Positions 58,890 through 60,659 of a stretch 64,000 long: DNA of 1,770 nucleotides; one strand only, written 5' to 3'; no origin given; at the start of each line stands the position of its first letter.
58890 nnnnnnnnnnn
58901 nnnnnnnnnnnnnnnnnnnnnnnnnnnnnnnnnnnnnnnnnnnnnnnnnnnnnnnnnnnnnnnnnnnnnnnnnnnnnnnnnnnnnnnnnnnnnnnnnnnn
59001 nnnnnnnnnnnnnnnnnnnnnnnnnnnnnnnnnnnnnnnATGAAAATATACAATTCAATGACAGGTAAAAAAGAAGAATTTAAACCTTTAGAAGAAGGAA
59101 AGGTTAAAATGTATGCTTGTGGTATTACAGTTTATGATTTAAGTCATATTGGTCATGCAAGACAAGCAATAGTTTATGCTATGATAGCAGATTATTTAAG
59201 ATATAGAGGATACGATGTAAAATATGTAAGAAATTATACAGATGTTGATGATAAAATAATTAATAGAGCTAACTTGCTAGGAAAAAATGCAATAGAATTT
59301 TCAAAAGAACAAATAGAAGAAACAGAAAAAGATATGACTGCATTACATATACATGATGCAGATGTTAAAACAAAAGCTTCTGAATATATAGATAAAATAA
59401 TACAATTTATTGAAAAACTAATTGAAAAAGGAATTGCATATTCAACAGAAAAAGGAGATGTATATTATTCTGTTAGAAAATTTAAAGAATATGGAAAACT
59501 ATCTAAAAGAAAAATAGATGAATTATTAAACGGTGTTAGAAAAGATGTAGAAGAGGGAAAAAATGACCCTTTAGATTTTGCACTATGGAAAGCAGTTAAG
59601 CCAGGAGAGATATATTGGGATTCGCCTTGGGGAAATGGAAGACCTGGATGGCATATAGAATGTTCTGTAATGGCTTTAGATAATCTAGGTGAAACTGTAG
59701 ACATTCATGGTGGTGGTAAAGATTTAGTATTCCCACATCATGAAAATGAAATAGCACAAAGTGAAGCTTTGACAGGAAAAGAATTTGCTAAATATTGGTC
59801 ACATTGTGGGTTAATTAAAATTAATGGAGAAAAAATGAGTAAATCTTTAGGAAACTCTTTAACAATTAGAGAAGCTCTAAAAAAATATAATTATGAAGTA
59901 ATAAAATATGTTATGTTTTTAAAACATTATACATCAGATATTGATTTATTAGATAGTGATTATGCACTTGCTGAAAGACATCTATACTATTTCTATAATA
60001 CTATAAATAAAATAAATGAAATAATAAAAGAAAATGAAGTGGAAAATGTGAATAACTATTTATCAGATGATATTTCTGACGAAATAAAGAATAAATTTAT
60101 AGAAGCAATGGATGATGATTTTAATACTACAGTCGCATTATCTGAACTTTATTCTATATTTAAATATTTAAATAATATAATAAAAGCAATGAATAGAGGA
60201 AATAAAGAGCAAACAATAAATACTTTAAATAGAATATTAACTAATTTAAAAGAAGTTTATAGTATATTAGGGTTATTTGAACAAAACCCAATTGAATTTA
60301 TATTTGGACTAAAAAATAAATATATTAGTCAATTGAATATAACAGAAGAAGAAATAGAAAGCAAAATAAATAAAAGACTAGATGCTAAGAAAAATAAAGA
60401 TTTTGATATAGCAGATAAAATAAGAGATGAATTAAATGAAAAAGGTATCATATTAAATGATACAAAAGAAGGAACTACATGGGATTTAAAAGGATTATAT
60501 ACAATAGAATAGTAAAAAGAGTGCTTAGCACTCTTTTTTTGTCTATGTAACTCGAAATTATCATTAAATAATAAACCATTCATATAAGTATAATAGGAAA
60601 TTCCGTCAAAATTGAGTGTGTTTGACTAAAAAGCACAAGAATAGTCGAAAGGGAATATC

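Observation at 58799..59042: Cys-codon leader peptide and terminator/antiterminator switch upstream of cysS (ribosome-mediated attenuation rather than a T-box)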

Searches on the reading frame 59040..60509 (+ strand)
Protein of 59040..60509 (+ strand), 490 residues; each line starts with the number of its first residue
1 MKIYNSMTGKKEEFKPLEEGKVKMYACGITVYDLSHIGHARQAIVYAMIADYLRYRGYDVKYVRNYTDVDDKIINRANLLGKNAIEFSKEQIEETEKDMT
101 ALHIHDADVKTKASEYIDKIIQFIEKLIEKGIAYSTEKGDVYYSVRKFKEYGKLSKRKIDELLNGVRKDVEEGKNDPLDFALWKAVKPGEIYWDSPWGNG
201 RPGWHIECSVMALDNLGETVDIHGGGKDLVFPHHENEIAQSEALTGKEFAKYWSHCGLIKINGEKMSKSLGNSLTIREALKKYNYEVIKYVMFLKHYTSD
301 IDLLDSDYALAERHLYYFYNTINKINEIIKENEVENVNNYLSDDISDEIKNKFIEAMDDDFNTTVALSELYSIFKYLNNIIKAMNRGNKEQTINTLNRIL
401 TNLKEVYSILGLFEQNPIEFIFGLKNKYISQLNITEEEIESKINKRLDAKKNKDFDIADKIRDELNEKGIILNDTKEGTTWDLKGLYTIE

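Call 6: find_related_loci(query=window:59040-60509:+, collection=genome_contigs, flank=4000)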
Query window:59040-60509:+ (490 aa) in genome_contigs; peptide patterns used: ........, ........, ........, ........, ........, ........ (x = any residue, [..] = any of these).
600 stretches matched a pattern (row limit reached: there are more); 593 encode a relative of the query (tblastn E <= 1e-3); the best 80 are kept; 80 distinct loci.
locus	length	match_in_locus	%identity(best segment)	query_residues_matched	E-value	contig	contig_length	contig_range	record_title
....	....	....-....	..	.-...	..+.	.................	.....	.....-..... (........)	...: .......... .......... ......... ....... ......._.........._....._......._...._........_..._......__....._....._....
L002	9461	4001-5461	70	1-487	0e+0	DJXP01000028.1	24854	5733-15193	MAG TPA_asm: Clostridiales bacterium UBA7001 UBA7001_contig_61054, whole genome shotgun sequence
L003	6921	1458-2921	72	1-490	0e+0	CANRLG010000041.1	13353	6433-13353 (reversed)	MAG: uncultured Clostridia bacterium isolate Lapin-011__bin86 genome assembly, contig: Lapin-011__NODE_4932_length_13353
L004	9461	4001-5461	67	1-487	0e+0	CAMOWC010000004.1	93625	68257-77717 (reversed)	MAG: uncultured Clostridiaceae bacterium isolate SRR873608_bin.84_metaWRAP_v1.3_MAG genome assembly, contig: NODE_389_le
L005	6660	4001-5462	69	1-487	0e+0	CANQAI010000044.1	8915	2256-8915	MAG: uncultured Clostridia bacterium isolate Lapin-005__bin38 genome assembly, contig: Lapin-005__NODE_10939_length_8915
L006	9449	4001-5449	57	1-486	0e+0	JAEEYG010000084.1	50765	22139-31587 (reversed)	MAG: Clostridia bacterium isolate Tb.RUG.55 k141_5747182_flag=0_multi=110.1226_len=50765, whole genome shotgun sequence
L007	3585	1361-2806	49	1-484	2e-161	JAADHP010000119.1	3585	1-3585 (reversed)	MAG: Nitrospirota bacterium isolate M_MetaBat.199 contig-127_43720, whole genome shotgun sequence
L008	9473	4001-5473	48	1-484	2e-153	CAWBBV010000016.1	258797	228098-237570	MAG: uncultured delta proteobacterium isolate MFD02832.bin.1.176 genome assembly, contig: contig_11217, whole genome sho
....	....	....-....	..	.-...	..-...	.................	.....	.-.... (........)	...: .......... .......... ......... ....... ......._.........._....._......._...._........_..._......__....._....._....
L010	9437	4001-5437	49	1-484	1e-153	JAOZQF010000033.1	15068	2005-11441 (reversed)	MAG: Desulfuromusa sp. isolate GMC4.metabat2.89 GMC4_4692_length_15068_cov_37.615333, whole genome shotgun sequence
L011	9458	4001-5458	47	1-484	4e-153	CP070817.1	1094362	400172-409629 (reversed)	MAG: Deltaproteobacteria bacterium isolate bin116 chromosome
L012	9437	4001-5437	47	1-484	4e-152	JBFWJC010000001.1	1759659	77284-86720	MAG: Pedobacter sp. isolate CA_2019_NHSR_12 NODE_1_length_1759659_cov_28.674892_NHSR, whole genome shotgun sequence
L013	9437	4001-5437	48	1-484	3e-152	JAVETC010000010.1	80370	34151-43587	MAG: Desulfuromonas sp. isolate BF1_81 scaffold_511_c1_biofilm_2017, whole genome shotgun sequence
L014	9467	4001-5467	47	1-484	4e-152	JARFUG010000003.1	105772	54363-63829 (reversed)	MAG: Desulfuromonadales bacterium isolate QDN-W04B-4228_sbin_13 NODE_157_length_105772_cov_28.963137, whole genome shotg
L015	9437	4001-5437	47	1-484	2e-151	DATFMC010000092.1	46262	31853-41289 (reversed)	MAG TPA_asm: Geopsychrobacteraceae bacterium isolate SMAG_U9214 k141_108396, whole genome shotgun sequence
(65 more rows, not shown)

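Call 7: search_protein_families(library=ncbifam, proteins=[window:59040-60509:+])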
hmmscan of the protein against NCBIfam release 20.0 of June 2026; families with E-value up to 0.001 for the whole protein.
window:59040-60509:+ (490 aa): 14 families
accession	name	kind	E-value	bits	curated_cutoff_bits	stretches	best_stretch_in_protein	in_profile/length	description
TIGR00435.1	cysS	equivalog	2.8e-162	541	340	1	1-482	1-464/466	cysteine--tRNA ligase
NF011108.0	PRK14536.1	equivalog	6.5e-97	325.3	780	1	1-482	3-488/490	cysteine--tRNA ligase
TIGR03447.1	mycothiol_MshC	equivalog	2.6e-83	280.1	485.1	1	2-347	19-371/411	cysteine--1-D-myo-inosityl 2-amino-2-deoxy-alpha-D-glucopyranoside ligase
NF011107.0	PRK14534.1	equivalog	1.5e-56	192.4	744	1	1-480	3-477/481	cysteine--tRNA ligase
NF008957.0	PRK12300.1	subfamily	2.5e-14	52.2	677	1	220-402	580-763/946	leucine--tRNA ligase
NF008900.0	PRK12267.1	equivalog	1.6e-12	46.7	598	2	33-145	17-129/648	methionine--tRNA ligase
TIGR00398.1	metG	equivalog_domain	5.4e-12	45.2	336.35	2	33-147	12-126/530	methionine--tRNA ligase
TIGR00395.1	leuS_arch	equivalog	1.4e-10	39.8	648.5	1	220-401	574-755/938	leucine--tRNA ligase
NF001100.0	PRK00133.1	equivalog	2.1e-07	29.8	587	1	255-389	320-451/676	methionine--tRNA ligase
TIGR00422.1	valS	equivalog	4.4e-05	21.7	612.1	0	228-409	488-683/863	valine--tRNA ligase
NF008860.0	PRK11893.2-2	equivalog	5.3e-05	22.3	761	1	30-165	11-148/583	methionine--tRNA ligase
NF009687.0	PRK13208.1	equivalog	0.00013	20.3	738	1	261-406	530-689/801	valine--tRNA ligase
NF002447.0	PRK01611.3-4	equivalog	0.00038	19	460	1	19-131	108-219/613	arginine--tRNA ligase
TIGR00392.1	ileS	equivalog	0.0004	18.7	621.4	0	259-383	605-745/861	isoleucine--tRNA ligase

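Call 11: find_homologous_proteins(query=window:59040-60509:+, max_evalue=1e-100)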
Query window:59040-60509:+ (490 aa): 7947 proteins with E <= 1e-100 among 8000 candidates; the best 120 are listed.
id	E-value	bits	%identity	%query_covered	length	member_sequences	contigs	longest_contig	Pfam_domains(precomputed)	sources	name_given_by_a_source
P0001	0.0e+0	1095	100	100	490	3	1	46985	PF09334.18,PF01406.26,PF01921.25,PF00133.29,PF09190.18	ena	-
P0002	1.6e-298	1009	91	100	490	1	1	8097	PF09334.18,PF01406.26,PF01921.25,PF00133.29,PF09190.18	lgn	-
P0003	1.3e-289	979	89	100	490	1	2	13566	PF09334.18,PF01406.26,PF01921.25,PF00133.29,PF09190.18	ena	-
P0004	1.0e-288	976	88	100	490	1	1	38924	PF09334.18,PF01406.26,PF01921.25,PF00133.29,PF09190.18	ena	-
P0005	1.2e-286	970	87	100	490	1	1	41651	PF09334.18,PF01406.26,PF01921.25,PF00133.29,PF09190.18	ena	-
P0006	6.8e-286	967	87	100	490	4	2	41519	PF09334.18,PF01406.26,PF01921.25,PF00133.29,PF09190.18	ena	-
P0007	7.8e-286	967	87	100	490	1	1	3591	PF09334.18,PF01406.26,PF01921.25,PF00133.29,PF09190.18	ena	-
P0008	1.0e-285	967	87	100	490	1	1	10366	PF09334.18,PF01406.26,PF01921.25,PF00133.29,PF09190.18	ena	-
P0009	2.2e-285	965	87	100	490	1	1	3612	PF09334.18,PF01406.26,PF01921.25,PF00133.29,PF09190.18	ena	-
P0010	2.8e-285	965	87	100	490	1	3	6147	PF09334.18,PF01406.26,PF01921.25,PF00133.29,PF09190.18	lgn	-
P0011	3.7e-285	965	87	100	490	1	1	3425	PF09334.18,PF01406.26,PF01921.25,PF00133.29,PF09190.18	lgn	-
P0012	8.6e-285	964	87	100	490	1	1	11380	PF09334.18,PF01406.26,PF01921.25,PF00133.29,PF09190.18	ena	-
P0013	1.0e-284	963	86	100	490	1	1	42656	PF09334.18,PF01406.26,PF01921.25,PF00133.29,PF09190.18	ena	-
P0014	1.6e-284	963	86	100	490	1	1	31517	PF09334.18,PF01406.26,PF01921.25,PF00133.29,PF09190.18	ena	-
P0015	1.8e-284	962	86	100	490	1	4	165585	PF09334.18,PF01406.26,PF01921.25,PF00133.29,PF09190.18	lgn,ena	-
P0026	3.6e-241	820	74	100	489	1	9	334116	PF09334.18,PF01406.26,PF01921.25,PF00133.29,PF09190.18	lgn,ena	-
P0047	2.3e-238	810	73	99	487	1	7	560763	PF09334.18,PF01406.26,PF01921.25,PF00133.29,PF09190.18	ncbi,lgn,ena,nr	ncbi:MAG: cysteine--tRNA ligase [Clostridia bacterium]|nr:cysteine--tRNA ligase [Clostridia bacteriu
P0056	8.2e-238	809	75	100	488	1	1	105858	PF09334.18,PF01406.26,PF01921.25,PF00133.29,PF09190.18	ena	-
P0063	1.8e-237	807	73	100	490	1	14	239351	PF09334.18,PF01406.26,PF01921.25,PF00133.29,PF09190.18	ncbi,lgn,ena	-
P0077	4.6e-237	806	74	99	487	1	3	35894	PF09334.18,PF01406.26,PF01921.25,PF00133.29,PF09190.18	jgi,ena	-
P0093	1.5e-236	804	72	99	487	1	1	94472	PF09334.18,PF01406.26,PF01921.25,PF00133.29,PF09190.18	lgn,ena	-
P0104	7.5e-236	802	72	100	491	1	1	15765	PF09334.18,PF01406.26,PF01921.25,PF00133.29,PF09190.18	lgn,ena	-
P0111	1.3e-235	801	72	99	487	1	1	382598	PF09334.18,PF01406.26,PF01921.25,PF00133.29,PF09190.18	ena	-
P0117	2.0e-235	801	71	99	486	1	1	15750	PF09334.18,PF01406.26,PF01921.25,PF00133.29,PF09190.18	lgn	-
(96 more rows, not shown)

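Call 13: find_encoding_contigs(protein=P0015, flank=3000, max_places=3)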
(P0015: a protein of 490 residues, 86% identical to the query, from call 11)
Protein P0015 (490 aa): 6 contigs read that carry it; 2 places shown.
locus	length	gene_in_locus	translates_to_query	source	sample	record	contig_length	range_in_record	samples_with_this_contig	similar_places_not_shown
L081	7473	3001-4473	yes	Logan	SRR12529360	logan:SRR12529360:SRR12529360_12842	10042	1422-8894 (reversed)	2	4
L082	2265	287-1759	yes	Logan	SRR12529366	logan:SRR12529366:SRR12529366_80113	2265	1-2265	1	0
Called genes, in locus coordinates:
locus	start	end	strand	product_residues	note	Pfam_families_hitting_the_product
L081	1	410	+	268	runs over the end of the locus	PF03419:Peptidase_U4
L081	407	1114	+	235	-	PF04542:Sigma70_r2, PF04545:Sigma70_r4, PF01381:HTH_3 (weak)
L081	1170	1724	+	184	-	PF04011:LemA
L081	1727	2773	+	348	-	PF11335:DUF3137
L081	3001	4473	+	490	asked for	PF01406:tRNA-synt_1e, PF01921:tRNA-synt_1f (faint), PF00133:tRNA-synt_1 (faint), PF09334:tRNA-synt_1g (weak), PF09190:DALR_2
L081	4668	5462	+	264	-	PF04542:Sigma70_r2, PF01381:HTH_3 (faint), PF08281:Sigma70_r4_2 (weak), PF04545:Sigma70_r4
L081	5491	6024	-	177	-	-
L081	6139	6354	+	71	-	PF02229:PC4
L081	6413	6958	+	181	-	PF01520:Amidase_3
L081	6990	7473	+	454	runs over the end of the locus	PF01225:Mur_ligase, PF08245:Mur_ligase_M, PF02875:Mur_ligase_C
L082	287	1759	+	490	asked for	PF01406:tRNA-synt_1e, PF01921:tRNA-synt_1f (faint), PF00133:tRNA-synt_1 (faint), PF09334:tRNA-synt_1g (weak), PF09190:DALR_2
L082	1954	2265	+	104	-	?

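Call 14: find_encoding_contigs(protein=P0047, flank=3000, max_places=2)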
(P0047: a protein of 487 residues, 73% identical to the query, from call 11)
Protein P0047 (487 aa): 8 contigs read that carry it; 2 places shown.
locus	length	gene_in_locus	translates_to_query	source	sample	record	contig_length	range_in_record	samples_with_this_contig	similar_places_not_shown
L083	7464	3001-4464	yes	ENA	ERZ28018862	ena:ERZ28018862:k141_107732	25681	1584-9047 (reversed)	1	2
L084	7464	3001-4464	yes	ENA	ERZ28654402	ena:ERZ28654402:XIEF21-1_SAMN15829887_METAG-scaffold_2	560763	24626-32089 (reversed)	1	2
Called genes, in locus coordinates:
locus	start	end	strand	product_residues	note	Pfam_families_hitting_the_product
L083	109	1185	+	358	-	PF19328:DAP_DH_C (faint)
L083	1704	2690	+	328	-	-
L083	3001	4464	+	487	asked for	PF01406:tRNA-synt_1e, PF01921:tRNA-synt_1f (faint), PF00133:tRNA-synt_1 (faint), PF09334:tRNA-synt_1g (weak), PF09190:DALR_2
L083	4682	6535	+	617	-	PF00117:GATase, PF07722:Peptidase_C26, PF02540:NAD_synthase, PF00958:GMP_synt_C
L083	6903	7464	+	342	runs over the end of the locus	PF01546:Peptidase_M20, PF07687:M20_dimer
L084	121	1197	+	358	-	PF19328:DAP_DH_C (faint)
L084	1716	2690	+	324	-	-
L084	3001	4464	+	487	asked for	PF01406:tRNA-synt_1e, PF01921:tRNA-synt_1f (faint), PF00133:tRNA-synt_1 (faint), PF09334:tRNA-synt_1g (weak), PF09190:DALR_2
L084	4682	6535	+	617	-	PF00117:GATase, PF07722:Peptidase_C26, PF02540:NAD_synthase, PF00958:GMP_synt_C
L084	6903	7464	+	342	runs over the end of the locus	PF01546:Peptidase_M20, PF07687:M20_dimer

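Call 15: find_encoding_contigs(protein=P0026, flank=3000, max_places=2)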
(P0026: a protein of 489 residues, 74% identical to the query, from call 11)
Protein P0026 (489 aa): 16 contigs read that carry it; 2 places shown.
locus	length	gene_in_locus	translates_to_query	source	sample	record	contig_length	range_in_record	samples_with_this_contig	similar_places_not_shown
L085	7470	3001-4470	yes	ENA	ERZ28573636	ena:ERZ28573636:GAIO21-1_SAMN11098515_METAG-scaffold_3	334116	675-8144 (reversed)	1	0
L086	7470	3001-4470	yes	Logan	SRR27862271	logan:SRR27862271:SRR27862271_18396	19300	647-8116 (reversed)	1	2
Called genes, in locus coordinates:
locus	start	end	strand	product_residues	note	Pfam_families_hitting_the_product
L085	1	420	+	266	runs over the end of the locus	PF03419:Peptidase_U4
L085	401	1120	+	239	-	PF04542:Sigma70_r2, PF04545:Sigma70_r4, PF01381:HTH_3 (weak)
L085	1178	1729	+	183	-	PF04011:LemA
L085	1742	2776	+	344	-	PF11335:DUF3137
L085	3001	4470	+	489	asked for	PF01406:tRNA-synt_1e, PF01921:tRNA-synt_1f (faint), PF00133:tRNA-synt_1 (faint), PF09334:tRNA-synt_1g (weak), PF09190:DALR_2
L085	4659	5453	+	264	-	PF04542:Sigma70_r2, PF08281:Sigma70_r4_2 (weak), PF04545:Sigma70_r4, PF01381:HTH_3 (weak)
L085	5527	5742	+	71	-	PF02229:PC4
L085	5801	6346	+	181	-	PF01520:Amidase_3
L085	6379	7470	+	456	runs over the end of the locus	PF08245:Mur_ligase_M, PF02875:Mur_ligase_C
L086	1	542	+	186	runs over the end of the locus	PF04011:LemA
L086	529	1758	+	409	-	-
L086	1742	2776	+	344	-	PF11335:DUF3137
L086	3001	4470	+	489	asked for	PF01406:tRNA-synt_1e, PF01921:tRNA-synt_1f (faint), PF00133:tRNA-synt_1 (faint), PF09334:tRNA-synt_1g (weak), PF09190:DALR_2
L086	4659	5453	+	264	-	PF04542:Sigma70_r2, PF08281:Sigma70_r4_2 (weak), PF04545:Sigma70_r4, PF01381:HTH_3 (weak)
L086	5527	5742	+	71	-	PF02229:PC4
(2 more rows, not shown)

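Call 16: find_encoding_contigs(protein=P0063, flank=3000, max_places=2)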
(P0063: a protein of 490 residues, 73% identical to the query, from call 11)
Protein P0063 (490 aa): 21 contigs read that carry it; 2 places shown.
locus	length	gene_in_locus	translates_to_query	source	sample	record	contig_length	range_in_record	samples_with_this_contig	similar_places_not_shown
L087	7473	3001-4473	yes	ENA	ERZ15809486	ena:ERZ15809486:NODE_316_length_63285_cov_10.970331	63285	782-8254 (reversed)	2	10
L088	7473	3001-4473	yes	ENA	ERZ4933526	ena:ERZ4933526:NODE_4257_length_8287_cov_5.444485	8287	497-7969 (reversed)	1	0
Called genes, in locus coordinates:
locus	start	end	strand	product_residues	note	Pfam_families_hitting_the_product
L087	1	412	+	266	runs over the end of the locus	PF03419:Peptidase_U4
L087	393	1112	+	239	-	PF04542:Sigma70_r2, PF04545:Sigma70_r4, PF01381:HTH_3 (weak)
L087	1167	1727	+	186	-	PF04011:LemA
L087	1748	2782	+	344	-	PF11335:DUF3137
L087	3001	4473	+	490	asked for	PF01406:tRNA-synt_1e, PF01921:tRNA-synt_1f (faint), PF00133:tRNA-synt_1 (faint), PF09334:tRNA-synt_1g (faint), PF09190:DALR_2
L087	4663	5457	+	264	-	PF04542:Sigma70_r2, PF08281:Sigma70_r4_2 (weak), PF04545:Sigma70_r4, PF01381:HTH_3 (weak)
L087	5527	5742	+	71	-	PF02229:PC4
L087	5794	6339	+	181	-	PF01520:Amidase_3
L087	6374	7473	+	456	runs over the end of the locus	PF08245:Mur_ligase_M, PF02875:Mur_ligase_C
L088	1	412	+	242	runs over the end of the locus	?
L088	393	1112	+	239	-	PF04542:Sigma70_r2, PF04545:Sigma70_r4, PF01381:HTH_3 (weak)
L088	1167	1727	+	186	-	PF04011:LemA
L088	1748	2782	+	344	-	PF11335:DUF3137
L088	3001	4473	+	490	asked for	PF01406:tRNA-synt_1e, PF01921:tRNA-synt_1f (faint), PF00133:tRNA-synt_1 (faint), PF09334:tRNA-synt_1g (faint), PF09190:DALR_2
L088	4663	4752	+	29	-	-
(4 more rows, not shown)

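Call 18: find_encoding_contigs(protein=P0056, flank=3000, max_places=2)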
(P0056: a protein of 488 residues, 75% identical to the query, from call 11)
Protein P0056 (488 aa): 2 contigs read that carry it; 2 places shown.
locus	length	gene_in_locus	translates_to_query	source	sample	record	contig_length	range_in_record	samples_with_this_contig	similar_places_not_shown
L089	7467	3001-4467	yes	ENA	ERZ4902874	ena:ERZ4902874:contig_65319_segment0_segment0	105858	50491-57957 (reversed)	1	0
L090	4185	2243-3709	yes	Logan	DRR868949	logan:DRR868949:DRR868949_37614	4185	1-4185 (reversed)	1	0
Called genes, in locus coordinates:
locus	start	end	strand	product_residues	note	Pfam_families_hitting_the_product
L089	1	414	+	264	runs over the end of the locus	PF03419:Peptidase_U4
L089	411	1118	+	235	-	PF04542:Sigma70_r2, PF04545:Sigma70_r4, PF01381:HTH_3 (weak)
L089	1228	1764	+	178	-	PF04011:LemA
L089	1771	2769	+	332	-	PF11335:DUF3137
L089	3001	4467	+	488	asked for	PF01406:tRNA-synt_1e, PF01921:tRNA-synt_1f (faint), PF00133:tRNA-synt_1 (faint), PF09334:tRNA-synt_1g, PF09190:DALR_2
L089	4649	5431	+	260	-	PF04542:Sigma70_r2, PF08281:Sigma70_r4_2 (faint), PF04545:Sigma70_r4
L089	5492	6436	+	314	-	PF02272:DHHA1 (weak)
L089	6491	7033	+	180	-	PF01520:Amidase_3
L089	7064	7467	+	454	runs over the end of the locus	PF08245:Mur_ligase_M, PF02875:Mur_ligase_C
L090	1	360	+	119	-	?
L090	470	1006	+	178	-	PF04011:LemA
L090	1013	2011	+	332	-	PF11335:DUF3137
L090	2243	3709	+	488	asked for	PF01406:tRNA-synt_1e, PF01921:tRNA-synt_1f (faint), PF00133:tRNA-synt_1 (faint), PF09334:tRNA-synt_1g, PF09190:DALR_2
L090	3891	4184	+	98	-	?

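Call 19: find_encoding_contigs(protein=P0093, flank=3000, max_places=2)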
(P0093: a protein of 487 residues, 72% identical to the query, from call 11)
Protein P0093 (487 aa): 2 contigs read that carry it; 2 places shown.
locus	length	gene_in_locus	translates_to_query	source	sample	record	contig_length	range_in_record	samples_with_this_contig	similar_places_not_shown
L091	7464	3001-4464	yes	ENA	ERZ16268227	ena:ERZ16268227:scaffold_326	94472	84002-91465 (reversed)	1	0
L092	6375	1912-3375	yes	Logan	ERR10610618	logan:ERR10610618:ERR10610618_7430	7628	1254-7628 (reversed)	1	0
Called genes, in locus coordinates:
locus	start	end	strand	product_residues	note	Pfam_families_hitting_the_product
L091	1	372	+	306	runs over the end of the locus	PF01458:SUFBD_core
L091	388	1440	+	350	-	PF03054:tRNA_Me_trans, PF20259:tRNA_Me_trans_M, PF20258:tRNA_Me_trans_C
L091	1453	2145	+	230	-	PF00899:ThiF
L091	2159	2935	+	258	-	PF02535:Zip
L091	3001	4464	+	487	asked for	PF00133:tRNA-synt_1 (faint), PF01406:tRNA-synt_1e, PF01921:tRNA-synt_1f (faint), PF09334:tRNA-synt_1g (faint), PF09190:DALR_2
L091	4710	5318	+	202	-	-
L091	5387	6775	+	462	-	PF03062:MBOAT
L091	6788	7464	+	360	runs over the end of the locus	PF14286:DHHW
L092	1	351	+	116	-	?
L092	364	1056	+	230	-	PF00899:ThiF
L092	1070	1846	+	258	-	PF02535:Zip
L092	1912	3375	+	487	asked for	PF00133:tRNA-synt_1 (faint), PF01406:tRNA-synt_1e, PF01921:tRNA-synt_1f (faint), PF09334:tRNA-synt_1g (faint), PF09190:DALR_2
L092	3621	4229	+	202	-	-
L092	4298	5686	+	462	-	PF03062:MBOAT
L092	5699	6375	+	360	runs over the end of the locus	PF14286:DHHW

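Call 20: find_encoding_contigs(protein=P0077, flank=3000, max_places=2)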
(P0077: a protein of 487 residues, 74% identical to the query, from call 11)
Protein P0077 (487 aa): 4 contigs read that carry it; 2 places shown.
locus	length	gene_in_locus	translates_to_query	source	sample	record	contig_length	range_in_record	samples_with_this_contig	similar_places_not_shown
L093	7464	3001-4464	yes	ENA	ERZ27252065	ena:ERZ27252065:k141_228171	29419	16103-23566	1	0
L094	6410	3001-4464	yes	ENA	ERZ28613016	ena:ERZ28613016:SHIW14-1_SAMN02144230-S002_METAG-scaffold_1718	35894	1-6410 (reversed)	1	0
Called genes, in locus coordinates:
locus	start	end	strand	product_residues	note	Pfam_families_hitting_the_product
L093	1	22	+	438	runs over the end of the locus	PF02368:Big_2, PF26918:Ig_Eae (weak), PF22359:Big-like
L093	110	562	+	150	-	PF02631:RecX_HTH2 (faint), PF21982:RecX_HTH1 (weak)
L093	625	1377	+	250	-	PF02616:SMC_ScpA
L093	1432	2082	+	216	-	-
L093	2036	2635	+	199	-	PF09579:Spore_YtfJ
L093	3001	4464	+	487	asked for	PF01406:tRNA-synt_1e, PF00133:tRNA-synt_1 (faint), PF09334:tRNA-synt_1g (weak), PF01921:tRNA-synt_1f (weak), PF09190:DALR_2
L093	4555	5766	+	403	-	PF00768:Peptidase_S11, PF13354:Beta-lactamase2, PF07943:PBP5_C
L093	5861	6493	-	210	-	PF00027:cNMP_binding (weak), PF13545:HTH_Crp_2 (weak)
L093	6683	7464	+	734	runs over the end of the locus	PF03477:ATP-cone, PF13597:NRDD, PF01228:Gly_radical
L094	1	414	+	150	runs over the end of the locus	PF02631:RecX_HTH2 (faint), PF21982:RecX_HTH1 (weak)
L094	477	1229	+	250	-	PF02616:SMC_ScpA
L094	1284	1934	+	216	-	-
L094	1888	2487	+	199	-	PF09579:Spore_YtfJ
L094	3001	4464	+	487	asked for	PF01406:tRNA-synt_1e, PF00133:tRNA-synt_1 (faint), PF09334:tRNA-synt_1g (weak), PF01921:tRNA-synt_1f (weak), PF09190:DALR_2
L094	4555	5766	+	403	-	PF00768:Peptidase_S11, PF13354:Beta-lactamase2, PF07943:PBP5_C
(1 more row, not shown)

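Call 21: find_encoding_contigs(protein=P0111, flank=3000, max_places=2)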
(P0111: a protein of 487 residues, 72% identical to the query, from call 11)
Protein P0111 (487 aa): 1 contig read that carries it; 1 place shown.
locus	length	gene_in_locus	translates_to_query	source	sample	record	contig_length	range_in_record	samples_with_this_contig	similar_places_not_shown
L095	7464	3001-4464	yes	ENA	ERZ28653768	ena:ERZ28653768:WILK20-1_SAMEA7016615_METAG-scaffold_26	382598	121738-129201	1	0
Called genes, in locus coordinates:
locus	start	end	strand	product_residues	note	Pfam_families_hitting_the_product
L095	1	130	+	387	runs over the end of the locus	PF00278:Orn_DAP_Arg_deC, PF01168:Ala_racemase_N (weak), PF02784:Orn_Arg_deC_N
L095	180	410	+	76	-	-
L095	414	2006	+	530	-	PF03062:MBOAT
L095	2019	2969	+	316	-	-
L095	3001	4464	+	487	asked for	PF01406:tRNA-synt_1e, PF01921:tRNA-synt_1f (faint), PF00133:tRNA-synt_1 (faint), PF09334:tRNA-synt_1g (faint), PF09190:DALR_2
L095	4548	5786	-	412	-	PF00768:Peptidase_S11, PF13354:Beta-lactamase2, PF07943:PBP5_C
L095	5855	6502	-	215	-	PF04294:VanW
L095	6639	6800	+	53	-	-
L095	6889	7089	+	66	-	PF01197:Ribosomal_L31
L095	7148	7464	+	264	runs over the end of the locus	PF21088:MS_channel_1st (weak), PF00924:MS_channel_2nd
